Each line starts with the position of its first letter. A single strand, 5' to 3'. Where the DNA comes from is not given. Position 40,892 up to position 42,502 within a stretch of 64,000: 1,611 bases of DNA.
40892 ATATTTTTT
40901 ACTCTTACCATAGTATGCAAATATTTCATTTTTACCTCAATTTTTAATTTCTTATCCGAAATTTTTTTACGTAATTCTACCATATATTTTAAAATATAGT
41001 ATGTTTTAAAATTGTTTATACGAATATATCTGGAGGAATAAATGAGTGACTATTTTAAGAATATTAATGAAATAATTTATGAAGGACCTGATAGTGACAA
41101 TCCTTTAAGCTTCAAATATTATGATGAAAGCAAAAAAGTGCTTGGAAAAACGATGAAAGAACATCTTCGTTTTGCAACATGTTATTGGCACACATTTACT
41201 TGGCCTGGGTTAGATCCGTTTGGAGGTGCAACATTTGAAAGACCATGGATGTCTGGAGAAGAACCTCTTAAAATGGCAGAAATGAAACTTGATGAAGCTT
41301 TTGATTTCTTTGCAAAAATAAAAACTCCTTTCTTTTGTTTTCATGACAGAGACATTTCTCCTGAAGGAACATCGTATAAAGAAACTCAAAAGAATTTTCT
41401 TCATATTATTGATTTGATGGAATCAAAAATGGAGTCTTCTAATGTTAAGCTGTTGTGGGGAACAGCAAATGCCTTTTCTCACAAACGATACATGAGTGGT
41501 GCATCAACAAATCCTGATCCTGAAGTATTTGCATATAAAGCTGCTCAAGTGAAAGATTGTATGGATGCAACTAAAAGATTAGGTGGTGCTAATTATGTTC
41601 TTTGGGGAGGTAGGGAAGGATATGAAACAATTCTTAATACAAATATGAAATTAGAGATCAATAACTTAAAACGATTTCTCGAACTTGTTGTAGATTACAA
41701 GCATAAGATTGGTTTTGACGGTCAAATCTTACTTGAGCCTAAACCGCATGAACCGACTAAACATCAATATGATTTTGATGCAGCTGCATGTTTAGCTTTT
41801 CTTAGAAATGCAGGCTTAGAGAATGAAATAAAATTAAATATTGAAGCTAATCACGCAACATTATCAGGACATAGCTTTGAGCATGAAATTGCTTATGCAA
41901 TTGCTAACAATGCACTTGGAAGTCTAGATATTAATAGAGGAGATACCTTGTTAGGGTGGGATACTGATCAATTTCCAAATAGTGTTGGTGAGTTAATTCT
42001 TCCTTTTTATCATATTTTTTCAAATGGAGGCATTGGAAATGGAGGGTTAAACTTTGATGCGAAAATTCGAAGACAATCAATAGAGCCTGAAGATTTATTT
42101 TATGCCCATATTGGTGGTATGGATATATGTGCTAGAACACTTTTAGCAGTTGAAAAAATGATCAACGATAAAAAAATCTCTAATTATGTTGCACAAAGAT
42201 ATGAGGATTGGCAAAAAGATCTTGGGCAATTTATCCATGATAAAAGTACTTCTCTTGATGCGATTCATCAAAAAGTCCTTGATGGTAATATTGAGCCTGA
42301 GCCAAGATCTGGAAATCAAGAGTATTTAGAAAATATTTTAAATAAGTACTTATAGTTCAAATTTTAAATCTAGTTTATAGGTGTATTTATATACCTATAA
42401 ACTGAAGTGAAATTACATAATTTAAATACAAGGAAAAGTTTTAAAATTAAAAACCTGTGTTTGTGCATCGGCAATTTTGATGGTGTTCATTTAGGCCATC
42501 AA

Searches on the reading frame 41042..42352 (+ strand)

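Call 14: search_protein_families(library=pfam, proteins=[window:41042-42352:+], max_evalue=0.00001)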
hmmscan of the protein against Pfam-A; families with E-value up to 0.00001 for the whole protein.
window:41042-42352:+ (437 aa): 1 family
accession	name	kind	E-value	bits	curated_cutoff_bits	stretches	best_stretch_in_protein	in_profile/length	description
PF01261.30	AP_endonuc_2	-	3.9e-07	30.5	31.1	1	146-299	46-187/249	Xylose isomerase-like TIM barrel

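Call 33: search_protein_families(library=ncbifam, proteins=[window:41042-42352:+], max_evalue=1e-10)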
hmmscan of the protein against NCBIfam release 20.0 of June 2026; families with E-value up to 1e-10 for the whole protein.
window:41042-42352:+ (437 aa): 4 families
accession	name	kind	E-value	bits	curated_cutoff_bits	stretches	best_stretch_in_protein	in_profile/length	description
NF003998.0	PRK05474.1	subfamily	2.9e-208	692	459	1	2-437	2-437/439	xylose isomerase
TIGR02630.1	xylose_isom_A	equivalog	3e-198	659.1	533.25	1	4-437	1-435/435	xylose isomerase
NF009115.0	PRK12465.1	subfamily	1e-147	492.5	888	1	3-437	11-443/445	xylose isomerase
TIGR02631.1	xylA_Arthro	equivalog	1.8e-30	106.2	447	1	43-342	8-288/382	xylose isomerase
